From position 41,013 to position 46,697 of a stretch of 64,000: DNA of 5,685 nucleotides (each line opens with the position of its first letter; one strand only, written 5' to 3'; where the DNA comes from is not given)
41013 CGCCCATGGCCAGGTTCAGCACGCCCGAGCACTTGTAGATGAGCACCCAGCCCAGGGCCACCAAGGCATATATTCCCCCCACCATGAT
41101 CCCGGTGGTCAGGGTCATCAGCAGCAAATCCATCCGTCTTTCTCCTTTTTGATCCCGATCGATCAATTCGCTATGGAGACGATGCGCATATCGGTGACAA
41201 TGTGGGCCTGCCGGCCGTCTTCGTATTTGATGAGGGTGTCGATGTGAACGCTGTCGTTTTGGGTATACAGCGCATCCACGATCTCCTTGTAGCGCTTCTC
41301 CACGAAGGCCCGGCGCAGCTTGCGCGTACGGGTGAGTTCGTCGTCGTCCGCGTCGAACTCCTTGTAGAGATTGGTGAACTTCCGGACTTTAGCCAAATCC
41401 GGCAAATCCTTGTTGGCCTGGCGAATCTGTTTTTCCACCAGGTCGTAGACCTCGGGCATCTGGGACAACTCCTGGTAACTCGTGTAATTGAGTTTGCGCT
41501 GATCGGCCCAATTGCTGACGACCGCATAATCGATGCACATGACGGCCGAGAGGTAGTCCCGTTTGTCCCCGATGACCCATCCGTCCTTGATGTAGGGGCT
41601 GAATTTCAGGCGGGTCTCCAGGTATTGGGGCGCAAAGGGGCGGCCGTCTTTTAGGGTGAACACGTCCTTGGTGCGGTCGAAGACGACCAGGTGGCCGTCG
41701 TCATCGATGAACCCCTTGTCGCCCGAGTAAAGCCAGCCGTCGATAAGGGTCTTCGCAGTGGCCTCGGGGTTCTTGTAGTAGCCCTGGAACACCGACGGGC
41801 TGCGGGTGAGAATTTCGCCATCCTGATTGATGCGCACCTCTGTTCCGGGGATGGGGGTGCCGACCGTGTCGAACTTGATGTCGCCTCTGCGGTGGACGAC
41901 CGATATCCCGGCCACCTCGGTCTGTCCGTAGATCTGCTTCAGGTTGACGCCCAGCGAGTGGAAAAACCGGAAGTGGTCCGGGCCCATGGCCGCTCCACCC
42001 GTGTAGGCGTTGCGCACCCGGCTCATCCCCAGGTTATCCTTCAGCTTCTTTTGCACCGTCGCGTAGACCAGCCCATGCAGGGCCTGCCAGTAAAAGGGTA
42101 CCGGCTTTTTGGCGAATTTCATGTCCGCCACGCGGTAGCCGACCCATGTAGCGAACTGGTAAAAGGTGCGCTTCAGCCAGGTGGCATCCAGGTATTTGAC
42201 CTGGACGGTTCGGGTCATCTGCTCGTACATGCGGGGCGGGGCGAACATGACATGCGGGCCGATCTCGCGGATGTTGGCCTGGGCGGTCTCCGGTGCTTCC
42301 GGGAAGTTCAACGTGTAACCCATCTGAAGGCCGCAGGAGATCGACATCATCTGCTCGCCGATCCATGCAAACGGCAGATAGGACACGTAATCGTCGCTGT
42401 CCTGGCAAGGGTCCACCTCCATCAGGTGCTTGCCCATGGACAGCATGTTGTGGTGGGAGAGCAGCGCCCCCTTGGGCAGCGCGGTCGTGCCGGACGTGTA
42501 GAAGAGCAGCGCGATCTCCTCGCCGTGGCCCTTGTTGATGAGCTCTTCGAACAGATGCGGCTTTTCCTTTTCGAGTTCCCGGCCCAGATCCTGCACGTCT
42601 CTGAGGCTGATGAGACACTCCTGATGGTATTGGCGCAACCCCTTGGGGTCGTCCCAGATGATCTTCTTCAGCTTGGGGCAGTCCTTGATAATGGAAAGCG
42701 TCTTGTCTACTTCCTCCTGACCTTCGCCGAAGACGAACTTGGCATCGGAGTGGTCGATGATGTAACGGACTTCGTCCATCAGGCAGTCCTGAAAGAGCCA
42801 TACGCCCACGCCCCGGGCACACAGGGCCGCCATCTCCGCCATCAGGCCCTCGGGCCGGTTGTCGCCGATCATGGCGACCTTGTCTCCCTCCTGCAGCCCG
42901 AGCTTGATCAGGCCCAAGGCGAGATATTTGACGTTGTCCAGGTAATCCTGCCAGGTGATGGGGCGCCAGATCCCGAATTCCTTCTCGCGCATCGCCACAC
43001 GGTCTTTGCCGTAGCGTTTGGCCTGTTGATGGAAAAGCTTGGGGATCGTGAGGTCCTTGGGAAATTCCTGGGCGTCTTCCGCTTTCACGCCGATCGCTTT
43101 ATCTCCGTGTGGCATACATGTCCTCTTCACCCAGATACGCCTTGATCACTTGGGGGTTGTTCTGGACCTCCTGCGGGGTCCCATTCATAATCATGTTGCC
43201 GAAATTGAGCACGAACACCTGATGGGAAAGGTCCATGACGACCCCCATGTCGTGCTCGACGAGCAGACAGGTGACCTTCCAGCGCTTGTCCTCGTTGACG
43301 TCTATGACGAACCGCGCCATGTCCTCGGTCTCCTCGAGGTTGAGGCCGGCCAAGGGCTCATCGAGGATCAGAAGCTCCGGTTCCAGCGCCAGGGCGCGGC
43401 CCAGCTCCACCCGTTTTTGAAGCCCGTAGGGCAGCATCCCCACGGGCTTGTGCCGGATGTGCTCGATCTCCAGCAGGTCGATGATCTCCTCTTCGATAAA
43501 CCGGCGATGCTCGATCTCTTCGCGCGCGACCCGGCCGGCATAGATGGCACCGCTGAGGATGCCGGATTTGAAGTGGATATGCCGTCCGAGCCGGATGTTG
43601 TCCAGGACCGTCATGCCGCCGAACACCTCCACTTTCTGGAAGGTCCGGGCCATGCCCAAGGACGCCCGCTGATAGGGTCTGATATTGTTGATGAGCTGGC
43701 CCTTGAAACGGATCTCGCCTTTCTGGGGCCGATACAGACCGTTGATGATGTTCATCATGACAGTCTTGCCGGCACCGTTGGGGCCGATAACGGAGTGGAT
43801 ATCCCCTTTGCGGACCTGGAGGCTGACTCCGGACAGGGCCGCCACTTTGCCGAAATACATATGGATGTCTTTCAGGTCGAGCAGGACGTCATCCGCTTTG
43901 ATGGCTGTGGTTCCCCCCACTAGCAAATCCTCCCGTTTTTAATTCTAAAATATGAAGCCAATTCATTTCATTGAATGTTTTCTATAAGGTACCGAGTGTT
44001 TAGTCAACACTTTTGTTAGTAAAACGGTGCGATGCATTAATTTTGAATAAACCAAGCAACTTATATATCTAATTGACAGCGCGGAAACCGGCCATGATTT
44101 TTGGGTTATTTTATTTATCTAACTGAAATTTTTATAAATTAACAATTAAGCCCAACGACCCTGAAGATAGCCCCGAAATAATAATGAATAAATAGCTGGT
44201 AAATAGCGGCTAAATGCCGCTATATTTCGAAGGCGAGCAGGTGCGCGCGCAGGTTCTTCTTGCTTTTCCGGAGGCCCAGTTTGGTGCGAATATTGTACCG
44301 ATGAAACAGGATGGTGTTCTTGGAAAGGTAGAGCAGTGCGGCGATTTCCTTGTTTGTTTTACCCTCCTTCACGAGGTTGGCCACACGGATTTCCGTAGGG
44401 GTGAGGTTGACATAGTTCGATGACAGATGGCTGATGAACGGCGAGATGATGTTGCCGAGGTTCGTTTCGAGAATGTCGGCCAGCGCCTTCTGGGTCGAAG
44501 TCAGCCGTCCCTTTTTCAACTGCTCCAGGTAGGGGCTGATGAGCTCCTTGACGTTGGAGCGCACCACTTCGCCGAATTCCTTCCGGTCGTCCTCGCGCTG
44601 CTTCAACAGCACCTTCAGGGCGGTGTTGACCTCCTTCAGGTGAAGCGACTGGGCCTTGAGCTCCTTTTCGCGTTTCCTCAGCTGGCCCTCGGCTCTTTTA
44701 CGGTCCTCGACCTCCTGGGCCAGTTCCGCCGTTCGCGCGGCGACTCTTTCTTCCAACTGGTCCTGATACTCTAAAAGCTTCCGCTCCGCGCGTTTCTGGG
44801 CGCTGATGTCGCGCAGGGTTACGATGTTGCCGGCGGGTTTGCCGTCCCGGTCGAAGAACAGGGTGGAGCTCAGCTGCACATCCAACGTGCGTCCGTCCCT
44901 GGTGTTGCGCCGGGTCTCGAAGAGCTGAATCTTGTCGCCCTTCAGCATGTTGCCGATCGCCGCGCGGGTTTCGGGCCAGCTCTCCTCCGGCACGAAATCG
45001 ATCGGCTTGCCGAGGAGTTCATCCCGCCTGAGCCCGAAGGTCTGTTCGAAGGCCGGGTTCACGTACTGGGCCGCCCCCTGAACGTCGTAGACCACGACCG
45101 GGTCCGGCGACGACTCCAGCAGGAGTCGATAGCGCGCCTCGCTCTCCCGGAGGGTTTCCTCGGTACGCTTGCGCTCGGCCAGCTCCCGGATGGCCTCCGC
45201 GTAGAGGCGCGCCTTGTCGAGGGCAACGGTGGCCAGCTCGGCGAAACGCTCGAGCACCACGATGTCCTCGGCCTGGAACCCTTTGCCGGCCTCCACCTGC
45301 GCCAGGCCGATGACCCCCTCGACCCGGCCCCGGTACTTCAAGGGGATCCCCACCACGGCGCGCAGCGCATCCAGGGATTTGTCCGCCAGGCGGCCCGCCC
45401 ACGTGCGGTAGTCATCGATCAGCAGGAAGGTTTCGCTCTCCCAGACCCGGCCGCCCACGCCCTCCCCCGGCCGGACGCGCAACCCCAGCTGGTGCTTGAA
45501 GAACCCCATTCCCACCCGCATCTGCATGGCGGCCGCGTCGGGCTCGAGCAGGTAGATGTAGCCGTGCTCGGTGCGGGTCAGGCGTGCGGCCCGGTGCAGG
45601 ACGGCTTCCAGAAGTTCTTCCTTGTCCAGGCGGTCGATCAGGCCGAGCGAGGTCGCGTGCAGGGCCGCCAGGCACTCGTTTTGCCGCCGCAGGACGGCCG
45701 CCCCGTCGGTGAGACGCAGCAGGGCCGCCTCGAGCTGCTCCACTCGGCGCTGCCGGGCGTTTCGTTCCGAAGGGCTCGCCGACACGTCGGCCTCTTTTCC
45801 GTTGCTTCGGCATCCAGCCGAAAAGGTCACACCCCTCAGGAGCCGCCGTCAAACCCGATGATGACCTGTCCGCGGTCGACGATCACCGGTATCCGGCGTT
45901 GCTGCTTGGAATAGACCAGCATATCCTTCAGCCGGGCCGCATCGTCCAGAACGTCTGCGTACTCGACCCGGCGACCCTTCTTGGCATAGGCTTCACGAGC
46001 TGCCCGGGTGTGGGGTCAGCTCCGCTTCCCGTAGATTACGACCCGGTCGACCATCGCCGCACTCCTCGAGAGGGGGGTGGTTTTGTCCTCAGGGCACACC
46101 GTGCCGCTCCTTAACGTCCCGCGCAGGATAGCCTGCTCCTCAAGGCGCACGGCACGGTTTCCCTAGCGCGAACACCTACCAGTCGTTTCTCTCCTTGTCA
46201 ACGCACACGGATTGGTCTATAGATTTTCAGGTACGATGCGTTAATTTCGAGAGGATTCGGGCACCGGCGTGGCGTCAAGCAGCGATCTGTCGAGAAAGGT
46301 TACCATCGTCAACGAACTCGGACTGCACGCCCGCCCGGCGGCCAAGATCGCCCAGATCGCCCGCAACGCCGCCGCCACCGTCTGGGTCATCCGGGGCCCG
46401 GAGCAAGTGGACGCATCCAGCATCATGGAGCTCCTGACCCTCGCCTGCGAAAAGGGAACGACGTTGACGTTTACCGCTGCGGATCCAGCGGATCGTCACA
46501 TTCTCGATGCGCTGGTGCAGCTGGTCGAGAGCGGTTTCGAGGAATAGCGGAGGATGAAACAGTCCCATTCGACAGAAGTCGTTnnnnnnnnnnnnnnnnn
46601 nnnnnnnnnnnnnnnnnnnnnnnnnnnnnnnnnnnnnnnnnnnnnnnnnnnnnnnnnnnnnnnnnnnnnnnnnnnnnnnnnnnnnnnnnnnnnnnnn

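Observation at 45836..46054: Unannotated glutaredoxin-like selenoprotein with a U-P-H-T active site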

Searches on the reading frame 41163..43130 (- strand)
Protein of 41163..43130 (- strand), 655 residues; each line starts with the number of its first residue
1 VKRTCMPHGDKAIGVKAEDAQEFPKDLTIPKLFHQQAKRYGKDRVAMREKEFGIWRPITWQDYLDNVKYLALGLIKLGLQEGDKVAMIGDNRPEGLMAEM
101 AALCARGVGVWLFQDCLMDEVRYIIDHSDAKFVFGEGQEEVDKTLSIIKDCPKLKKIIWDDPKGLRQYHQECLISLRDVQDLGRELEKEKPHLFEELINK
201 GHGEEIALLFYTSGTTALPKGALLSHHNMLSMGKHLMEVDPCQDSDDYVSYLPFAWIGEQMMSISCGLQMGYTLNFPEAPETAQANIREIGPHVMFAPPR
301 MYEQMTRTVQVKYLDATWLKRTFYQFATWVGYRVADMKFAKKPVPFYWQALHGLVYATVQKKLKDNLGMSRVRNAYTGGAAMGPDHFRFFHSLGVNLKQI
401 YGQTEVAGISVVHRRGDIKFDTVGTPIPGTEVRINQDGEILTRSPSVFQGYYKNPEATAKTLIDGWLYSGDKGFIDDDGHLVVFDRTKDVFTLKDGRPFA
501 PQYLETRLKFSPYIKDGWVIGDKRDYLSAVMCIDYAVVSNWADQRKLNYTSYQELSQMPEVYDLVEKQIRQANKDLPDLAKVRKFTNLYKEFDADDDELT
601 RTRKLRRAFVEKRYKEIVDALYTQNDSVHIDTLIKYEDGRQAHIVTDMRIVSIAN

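Call 33: search_protein_families(library=pfam, proteins=[window:41163-43130:-], max_evalue=0.00001)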
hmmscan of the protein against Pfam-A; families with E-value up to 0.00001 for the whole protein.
window:41163-43130:- (655 aa): 2 families
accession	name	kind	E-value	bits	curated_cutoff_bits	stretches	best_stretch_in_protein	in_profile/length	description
PF00501.34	AMP-binding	-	2.1e-65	221.5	29.9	1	33-452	1-384/384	AMP-binding enzyme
PF23562.2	AMP-binding_C_3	-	1.1e-08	35.9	20.8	1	489-625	2-123/124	AMP-binding enzyme C-terminal domain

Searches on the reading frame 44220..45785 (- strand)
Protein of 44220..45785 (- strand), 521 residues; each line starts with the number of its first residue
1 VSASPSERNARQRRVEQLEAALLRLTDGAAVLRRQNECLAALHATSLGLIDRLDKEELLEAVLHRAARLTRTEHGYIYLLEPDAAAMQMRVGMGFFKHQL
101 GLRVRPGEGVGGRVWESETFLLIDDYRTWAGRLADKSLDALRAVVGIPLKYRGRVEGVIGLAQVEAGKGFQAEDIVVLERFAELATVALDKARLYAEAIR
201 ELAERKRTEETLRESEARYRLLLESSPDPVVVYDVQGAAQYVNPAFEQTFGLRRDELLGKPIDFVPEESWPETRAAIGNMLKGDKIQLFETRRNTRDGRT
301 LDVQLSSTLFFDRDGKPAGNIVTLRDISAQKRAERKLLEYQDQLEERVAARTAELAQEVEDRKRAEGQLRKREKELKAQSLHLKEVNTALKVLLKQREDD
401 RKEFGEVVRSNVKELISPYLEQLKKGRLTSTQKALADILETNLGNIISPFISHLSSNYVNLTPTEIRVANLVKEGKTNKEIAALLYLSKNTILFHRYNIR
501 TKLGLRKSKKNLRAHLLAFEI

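Call 33: search_protein_families(library=pfam, proteins=[window:44220-45785:-], max_evalue=0.00001)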
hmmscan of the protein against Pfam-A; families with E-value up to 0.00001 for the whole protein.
window:44220-45785:- (521 aa): 9 families
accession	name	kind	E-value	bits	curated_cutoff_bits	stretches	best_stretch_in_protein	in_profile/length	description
PF00989.32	PAS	-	9.2e-17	61.5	22.6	1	218-327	2-113/113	PAS fold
PF08448.16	PAS_4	-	6.2e-15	55.8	23.1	1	223-332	1-110/110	PAS fold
PF13185.12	GAF_2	-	1e-14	55.4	28.6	1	54-190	3-136/136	GAF domain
PF13426.13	PAS_9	-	6.2e-14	52.6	27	1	227-328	1-102/103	PAS domain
PF00196.25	GerE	-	5.1e-12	45.7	23.5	1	460-506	2-48/57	Bacterial regulatory proteins, luxR family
PF01590.32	GAF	-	1.3e-11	45.6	22.4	1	55-189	2-133/133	GAF domain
PF13188.13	PAS_8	-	1.4e-08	34.8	21.8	1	217-272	1-53/65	PAS domain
PF08447.18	PAS_3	-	5.1e-08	33.5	25.6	1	241-321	3-86/89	PAS fold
PF13492.12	GAF_3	-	5.9e-08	33.6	27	1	55-190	2-128/129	GAF domain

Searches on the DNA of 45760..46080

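Call 47: search_rna_families(source=window, start=45760, end=46080, threshold=evalue, max_evalue=10)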
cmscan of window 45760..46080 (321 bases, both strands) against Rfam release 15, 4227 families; matches with E-value up to 10: 0.
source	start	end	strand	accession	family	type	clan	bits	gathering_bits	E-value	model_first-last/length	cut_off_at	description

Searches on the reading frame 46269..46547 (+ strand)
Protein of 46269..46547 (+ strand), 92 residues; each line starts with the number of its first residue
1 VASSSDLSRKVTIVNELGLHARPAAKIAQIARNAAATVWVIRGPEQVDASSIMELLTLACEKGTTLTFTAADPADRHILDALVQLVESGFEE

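Call 33: search_protein_families(library=pfam, proteins=[window:46269-46547:+], max_evalue=0.00001)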
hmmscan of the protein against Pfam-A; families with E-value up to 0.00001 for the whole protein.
window:46269-46547:+ (92 aa): 1 family
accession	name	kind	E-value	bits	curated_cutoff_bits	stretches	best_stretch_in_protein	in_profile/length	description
PF00381.24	PTS-HPr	-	5.5e-24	84.5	23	1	8-87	2-80/81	PTS HPr component phosphorylation site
